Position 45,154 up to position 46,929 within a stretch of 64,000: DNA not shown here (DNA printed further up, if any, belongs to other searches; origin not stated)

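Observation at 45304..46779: NrdB with two tandem C-terminal glutaredoxin domains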

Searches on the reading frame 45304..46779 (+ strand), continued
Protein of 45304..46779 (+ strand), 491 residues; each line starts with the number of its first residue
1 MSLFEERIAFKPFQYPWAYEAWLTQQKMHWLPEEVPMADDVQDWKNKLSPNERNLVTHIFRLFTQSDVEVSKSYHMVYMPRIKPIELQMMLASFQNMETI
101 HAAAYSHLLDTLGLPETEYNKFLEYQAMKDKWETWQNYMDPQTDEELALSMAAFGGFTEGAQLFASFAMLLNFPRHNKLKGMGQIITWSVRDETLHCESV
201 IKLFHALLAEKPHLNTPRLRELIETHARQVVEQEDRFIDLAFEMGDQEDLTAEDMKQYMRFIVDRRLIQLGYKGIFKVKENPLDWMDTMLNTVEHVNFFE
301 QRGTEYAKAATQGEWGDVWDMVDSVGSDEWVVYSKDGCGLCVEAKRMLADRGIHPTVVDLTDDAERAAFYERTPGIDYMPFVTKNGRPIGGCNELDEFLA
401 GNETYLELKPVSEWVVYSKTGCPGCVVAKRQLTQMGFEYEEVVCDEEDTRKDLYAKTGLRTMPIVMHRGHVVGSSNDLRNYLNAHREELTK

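Call 32: search_solved_structures(query=window:45304-46779:+, max_evalue=0.001, show_alignments=1)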
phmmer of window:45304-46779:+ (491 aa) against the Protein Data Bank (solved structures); distinct sequences matched with E-value up to 0.001: 82 (the best 60 are shown).
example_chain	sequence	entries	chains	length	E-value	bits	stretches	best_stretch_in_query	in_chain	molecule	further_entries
9dws_A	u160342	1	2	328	5.2e-90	305.8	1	9-319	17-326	ribonucleoside-diphosphate reductase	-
2ani_A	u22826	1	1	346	5.1e-36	127.7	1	11-311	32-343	Ribonucleoside-diphosphate reductase beta subunit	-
1syy_A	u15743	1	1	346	1.8e-35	125.9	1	11-311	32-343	Ribonucleoside-diphosphate reductase beta chain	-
4d8f_A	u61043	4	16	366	2.2e-35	125.6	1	11-311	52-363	Ribonucleoside-diphosphate reductase subunit beta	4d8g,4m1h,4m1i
6y2n_A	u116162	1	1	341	4.6e-35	124.6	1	11-309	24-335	Ribonucleoside-diphosphate reductase subunit beta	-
8dq3_A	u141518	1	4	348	1.2e-33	119.9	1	2-312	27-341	Ribonucleoside-diphosphate reductase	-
6cwo_A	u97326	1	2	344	9.9e-32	113.6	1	1-308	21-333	Ribonucleotide reductase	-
8dq4_A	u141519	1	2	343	1.3e-31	113.1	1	1-308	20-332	Ribonucleoside-diphosphate reductase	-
8dq5_A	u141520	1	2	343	2.4e-31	112.3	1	1-308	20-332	Ribonucleoside-diphosphate reductase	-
6cwq_A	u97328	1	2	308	3.6e-30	108.4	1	1-281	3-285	Ribonucleotide reductase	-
6cwp_A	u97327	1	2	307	4.2e-30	108.2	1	1-281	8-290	Ribonucleotide reductase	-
6sf4_A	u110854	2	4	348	1.6e-29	106.3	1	2-310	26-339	Ribonucleoside-diphosphate reductase, beta subunit 1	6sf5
5olk_A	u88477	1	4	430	3e-29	105.4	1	2-310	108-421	Ribonucleoside-diphosphate reductase, beta subunit 1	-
3hf1_A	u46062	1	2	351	5.6e-27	97.9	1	7-317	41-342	Ribonucleoside-diphosphate reductase subunit M2 B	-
1h0n_A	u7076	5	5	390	2.1e-26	96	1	8-310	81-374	RIBONUCLEOSIDE-DIPHOSPHATE REDUCTASE | RIBONUCLEOSIDE-DIPHOSPHATE REDUCTASE M2 CHAIN | RIBONUCLEOTIDE REDUCTASE R2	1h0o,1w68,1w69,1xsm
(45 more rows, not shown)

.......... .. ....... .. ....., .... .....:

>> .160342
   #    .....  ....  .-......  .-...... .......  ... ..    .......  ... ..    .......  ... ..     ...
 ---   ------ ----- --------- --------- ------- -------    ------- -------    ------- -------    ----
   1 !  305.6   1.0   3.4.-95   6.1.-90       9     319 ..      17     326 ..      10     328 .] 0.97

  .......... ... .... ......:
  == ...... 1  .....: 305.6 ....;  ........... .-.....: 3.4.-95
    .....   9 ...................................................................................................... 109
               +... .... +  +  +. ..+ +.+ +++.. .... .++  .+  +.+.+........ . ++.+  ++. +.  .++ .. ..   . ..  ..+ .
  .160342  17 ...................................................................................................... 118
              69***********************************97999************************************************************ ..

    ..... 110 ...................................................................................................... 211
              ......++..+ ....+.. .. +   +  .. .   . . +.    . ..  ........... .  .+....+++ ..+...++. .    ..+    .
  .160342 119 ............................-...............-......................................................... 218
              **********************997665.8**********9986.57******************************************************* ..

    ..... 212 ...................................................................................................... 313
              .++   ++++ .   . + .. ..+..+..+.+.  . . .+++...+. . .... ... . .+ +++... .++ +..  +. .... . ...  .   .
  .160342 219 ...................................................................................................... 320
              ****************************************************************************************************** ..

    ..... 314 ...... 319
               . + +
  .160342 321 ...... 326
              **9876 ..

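Call 38: predict_structure(alignment_id=A2)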
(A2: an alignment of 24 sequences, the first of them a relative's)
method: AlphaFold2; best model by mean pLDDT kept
length: 491 residues; sequences in the alignment: 24
mean_pLDDT: 82.7   pTM: 0.58
mean pLDDT of the five models: 82.7, 81.6, 80.4, 80.2, 79.8
residues with pLDDT >= 90: 191; 70-90: 226; 50-70: 42; < 50: 32
segments of 3 or more residues with pLDDT < 50: 301-327, 407-410
pLDDT, mean of each block of 10 residues (from residue 1): 83 88 82 70 87 86 81 90 93 89 77 65 68 78 94 85 85 89 81 90 96 96 92 88 89 95 94 93 85 58 39 39 50 86 89 87 80 73 80 85 56 89 97 95 95 92 94 96 86 65
secondary structure, 60 per line:
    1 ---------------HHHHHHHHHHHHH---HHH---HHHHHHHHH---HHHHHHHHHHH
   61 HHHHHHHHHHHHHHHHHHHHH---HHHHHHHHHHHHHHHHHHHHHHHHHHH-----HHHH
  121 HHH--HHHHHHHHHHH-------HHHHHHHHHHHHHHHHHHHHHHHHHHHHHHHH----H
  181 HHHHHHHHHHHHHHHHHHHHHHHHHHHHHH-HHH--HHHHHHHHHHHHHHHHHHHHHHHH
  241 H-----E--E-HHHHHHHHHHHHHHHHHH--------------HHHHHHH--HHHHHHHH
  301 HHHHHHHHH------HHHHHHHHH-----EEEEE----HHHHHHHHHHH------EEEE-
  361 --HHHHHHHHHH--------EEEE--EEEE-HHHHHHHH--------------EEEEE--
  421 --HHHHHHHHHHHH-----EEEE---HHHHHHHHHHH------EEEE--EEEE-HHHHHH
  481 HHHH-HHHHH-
elements in order: H16-28 H38-46 H50-81 H85-111 H117-123 H126-136 H144-175 H180-210 H217-241 H252-269 H284-290 H293-309 H316-324 E330-334 H339-349 E356-359 H363-372 E381-384 E387-390 H392-399 E414-418 H423-434 E440-443 H447-457 E464-467 E470-473 H475-484 H486-490
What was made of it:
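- On Glutaredoxin domain (Pfam PF00462), tested for each repeat: Both have beta-alpha-beta-alpha-beta-beta-alpha topology in the model (call 38).
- Checked: The AlphaFold2 model gives both repeats beta-alpha-beta-alpha-beta-beta-alpha topology, with pLDDT 73-89 for Grx1 and 89-97 for Grx2 (call 38).
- The Grx fold of both domains and the disordered tail in the model: call 38.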

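Call 40: list_cluster_members(proteins=[P0001])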
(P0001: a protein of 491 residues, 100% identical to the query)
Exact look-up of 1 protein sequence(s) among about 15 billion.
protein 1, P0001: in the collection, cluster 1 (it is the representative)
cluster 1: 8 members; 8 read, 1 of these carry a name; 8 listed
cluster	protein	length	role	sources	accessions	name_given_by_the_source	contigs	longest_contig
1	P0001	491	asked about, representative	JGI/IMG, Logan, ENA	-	ribonucleoside-diphosphate reductase beta chain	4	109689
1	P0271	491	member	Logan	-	-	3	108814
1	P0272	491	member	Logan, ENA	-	-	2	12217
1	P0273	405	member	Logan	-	-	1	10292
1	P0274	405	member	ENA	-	-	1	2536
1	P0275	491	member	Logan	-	-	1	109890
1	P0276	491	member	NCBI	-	-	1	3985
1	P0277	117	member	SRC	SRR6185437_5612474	-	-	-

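Call 42: find_encoding_contigs(protein=P0271, flank=3000, max_places=3)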
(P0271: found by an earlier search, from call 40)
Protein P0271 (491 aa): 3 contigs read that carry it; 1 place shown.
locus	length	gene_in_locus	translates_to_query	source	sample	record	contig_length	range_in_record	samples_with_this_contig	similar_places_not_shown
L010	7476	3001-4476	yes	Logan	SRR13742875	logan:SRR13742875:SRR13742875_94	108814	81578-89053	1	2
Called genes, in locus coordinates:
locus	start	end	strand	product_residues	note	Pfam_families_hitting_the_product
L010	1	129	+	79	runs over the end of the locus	-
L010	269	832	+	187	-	-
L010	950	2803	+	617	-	PF00317:Ribonuc_red_lgN, PF02867:Ribonuc_red_lgC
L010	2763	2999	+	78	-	-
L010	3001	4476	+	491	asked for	PF00268:Ribonuc_red_sm, PF00462:Glutaredoxin (weak), PF05768:Glrx-like (faint), PF13417:GST_N_3 (faint), PF00462:Glutaredoxin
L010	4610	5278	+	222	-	PF22769:DCD, PF00692:dUTPase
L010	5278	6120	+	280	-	PF00303:Thymidylat_synt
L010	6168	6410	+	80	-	-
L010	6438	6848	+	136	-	-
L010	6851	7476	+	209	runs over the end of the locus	PF13521:AAA_28 (weak)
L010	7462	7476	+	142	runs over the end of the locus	-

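Call 43: find_encoding_contigs(protein=P0272, flank=3000, max_places=2)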
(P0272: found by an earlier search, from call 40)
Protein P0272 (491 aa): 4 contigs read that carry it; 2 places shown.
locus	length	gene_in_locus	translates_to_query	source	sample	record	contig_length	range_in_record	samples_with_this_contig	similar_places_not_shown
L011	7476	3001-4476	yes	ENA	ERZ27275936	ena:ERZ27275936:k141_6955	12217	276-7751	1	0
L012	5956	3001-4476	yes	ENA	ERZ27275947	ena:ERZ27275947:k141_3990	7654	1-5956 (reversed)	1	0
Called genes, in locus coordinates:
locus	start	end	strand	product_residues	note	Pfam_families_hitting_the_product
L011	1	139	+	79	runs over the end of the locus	-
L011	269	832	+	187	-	-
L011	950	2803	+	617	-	PF00317:Ribonuc_red_lgN, PF02867:Ribonuc_red_lgC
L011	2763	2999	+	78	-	-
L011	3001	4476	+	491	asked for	PF00268:Ribonuc_red_sm, PF00462:Glutaredoxin (weak), PF05768:Glrx-like (faint), PF13417:GST_N_3 (faint), PF00462:Glutaredoxin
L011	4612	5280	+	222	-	PF22769:DCD, PF00692:dUTPase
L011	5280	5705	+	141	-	-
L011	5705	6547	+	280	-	PF00303:Thymidylat_synt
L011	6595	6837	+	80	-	-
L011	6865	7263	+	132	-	-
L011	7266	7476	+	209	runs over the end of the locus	PF13521:AAA_28 (weak)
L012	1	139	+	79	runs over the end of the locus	-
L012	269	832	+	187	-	-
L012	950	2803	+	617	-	PF00317:Ribonuc_red_lgN, PF02867:Ribonuc_red_lgC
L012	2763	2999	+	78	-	-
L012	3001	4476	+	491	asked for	PF00268:Ribonuc_red_sm, PF00462:Glutaredoxin (weak), PF05768:Glrx-like (faint), PF13417:GST_N_3 (faint), PF00462:Glutaredoxin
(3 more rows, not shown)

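Call 44: find_encoding_contigs(protein=P0273, flank=3000, max_places=2)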
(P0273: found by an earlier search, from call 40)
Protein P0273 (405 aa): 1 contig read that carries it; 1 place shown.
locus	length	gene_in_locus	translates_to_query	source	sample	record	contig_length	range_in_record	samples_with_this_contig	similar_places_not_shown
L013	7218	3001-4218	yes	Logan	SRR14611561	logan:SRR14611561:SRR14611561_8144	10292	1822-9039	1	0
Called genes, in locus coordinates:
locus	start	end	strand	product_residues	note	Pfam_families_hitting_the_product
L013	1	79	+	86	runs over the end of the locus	-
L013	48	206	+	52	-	-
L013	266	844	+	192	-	-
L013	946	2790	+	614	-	PF00317:Ribonuc_red_lgN, PF02867:Ribonuc_red_lgC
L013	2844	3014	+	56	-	-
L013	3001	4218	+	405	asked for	PF00268:Ribonuc_red_sm, PF00462:Glutaredoxin, PF13417:GST_N_3 (weak)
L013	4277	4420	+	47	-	-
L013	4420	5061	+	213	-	PF22769:DCD, PF00692:dUTPase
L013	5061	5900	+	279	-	PF00303:Thymidylat_synt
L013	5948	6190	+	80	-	-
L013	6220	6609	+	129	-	-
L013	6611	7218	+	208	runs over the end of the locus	PF13521:AAA_28 (weak)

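Call 60: fold_search(model_id=the predicted structure, library=pdb)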
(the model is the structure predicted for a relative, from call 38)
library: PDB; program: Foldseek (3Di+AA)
matches with E <= 10: 1035; with E <= 0.001: 221
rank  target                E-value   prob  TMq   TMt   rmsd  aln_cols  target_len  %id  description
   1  9dws_B                4.7e-20  1.00  0.56  0.93   2.2       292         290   46  X-ray crystal structure of Francisella hispaniensis apo ribonucleotide reductase beta subunit (released 2025-09-17)
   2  9dws_A                9.7e-20  1.00  0.56  0.92   2.3       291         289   46  X-ray crystal structure of Francisella hispaniensis apo ribonucleotide reductase beta subunit (released 2025-09-17)
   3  4m1i_A                5.2e-16  1.00  0.55  0.80   1.9       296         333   27  X-ray crystal structure of Chlamydia trachomatis Mn(II)Fe(II)-NrdB (released 2013-08-21)
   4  4d8f_B                6.6e-16  1.00  0.54  0.79   1.9       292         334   27  Chlamydia trachomatis NrdB with a Mn/Fe cofactor (procedure 1 - high Mn) (released 2012-02-15)
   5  6cwq_B                7.5e-16  1.00  0.57  0.91   2.0       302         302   26  X-ray crystal structure of Flavobacterium johnsoniae dimanganese(II) ribonucleotide reductase beta subunit (as-isolate (released 2018-04-18)
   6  4m1i_B                8.6e-16  1.00  0.54  0.80   1.9       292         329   27  X-ray crystal structure of Chlamydia trachomatis Mn(II)Fe(II)-NrdB (released 2013-08-21)
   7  6cwp_A                8.6e-16  1.00  0.56  0.91   1.9       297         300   27  X-ray crystal structure of Flavobacterium johnsoniae dimanganese(II) ribonucleotide reductase beta subunit (anaerobic) (released 2018-04-18)
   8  4m1h_B                1.0e-15  1.00  0.55  0.79   1.9       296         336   27  X-ray crystal structure of Chlamydia trachomatis apo NrdB (released 2013-08-21)
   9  6y2n                  1.1e-15  1.00  0.55  0.86   1.7       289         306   28  Crystal structure of ribonucleotide reductase R2 subunit solved by serial synchrotron crystallography (released 2020-10-07)
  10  4m1h_D                1.1e-15  1.00  0.55  0.80   2.0       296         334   27  X-ray crystal structure of Chlamydia trachomatis apo NrdB (released 2013-08-21)
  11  6cwo_A                1.4e-15  1.00  0.57  0.89   2.0       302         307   26  X-ray crystal structure of Flavobacterium johnsoniae dimanganese(II) ribonucleotide reductase beta subunit (aerobic) (released 2018-06-27)
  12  4d8f_C                1.5e-15  1.00  0.54  0.81   1.9       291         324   27  Chlamydia trachomatis NrdB with a Mn/Fe cofactor (procedure 1 - high Mn) (released 2012-02-15)
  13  6cwp_B                1.6e-15  1.00  0.57  0.90   1.9       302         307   27  X-ray crystal structure of Flavobacterium johnsoniae dimanganese(II) ribonucleotide reductase beta subunit (anaerobic) (released 2018-04-18)
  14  4d8g_A                1.8e-15  1.00  0.54  0.81   1.9       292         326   27  Chlamydia trachomatis NrdB with a Mn/Fe cofactor (procedure 2 - low Mn) (released 2012-02-15)
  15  1syy                  2.1e-15  1.00  0.54  0.83   1.9       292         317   27  Crystal structure of the R2 subunit of ribonucleotide reductase from Chlamydia trachomatis (released 2004-07-13)
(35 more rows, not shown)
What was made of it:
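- Closest known: Francisella Grx::NrdB. Same: It has the closest solved R2 core (46% identity, TM 0.93 normalised to the target; calls 32, 60).
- Tried and rejected: The full-length fold search returned R2 structures throughout the listed top 50 and added nothing on the Grx domains (call 60).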

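Call 66: search_protein_families(library=phrogs, proteins=[window:45304-46779:+], max_evalue=0.001)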
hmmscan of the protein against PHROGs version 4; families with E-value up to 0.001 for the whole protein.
window:45304-46779:+ (491 aa): 7 families
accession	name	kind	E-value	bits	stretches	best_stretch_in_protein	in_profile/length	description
phrog_86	-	DNA, RNA and nucleotide metabolism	2.7e-109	367.2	2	4-383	65-470/504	ribonucleoside diphosphate reductase small subunit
phrog_22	-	DNA, RNA and nucleotide metabolism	1.3e-25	91.4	2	415-488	74-150/162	thioredoxin domain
phrog_30939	-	DNA, RNA and nucleotide metabolism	5.6e-16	58.6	1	25-309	32-322/977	ribonucleotide reductase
phrog_24856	-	DNA, RNA and nucleotide metabolism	5.3e-10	40.4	1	20-186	20-191/195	ribonucleotide reductase class Ia beta subunit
phrog_10582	-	DNA, RNA and nucleotide metabolism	4.4e-08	33.7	1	15-110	34-128/255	ribonucleotide reductase class Ia beta subunit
phrog_8368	-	DNA, RNA and nucleotide metabolism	1e-07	33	1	179-313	1-142/156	aerobic NDP reductase small subunit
phrog_7909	-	DNA, RNA and nucleotide metabolism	3.4e-05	25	1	252-313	14-77/92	ribonucleoside-diphosphate reductase beta subunit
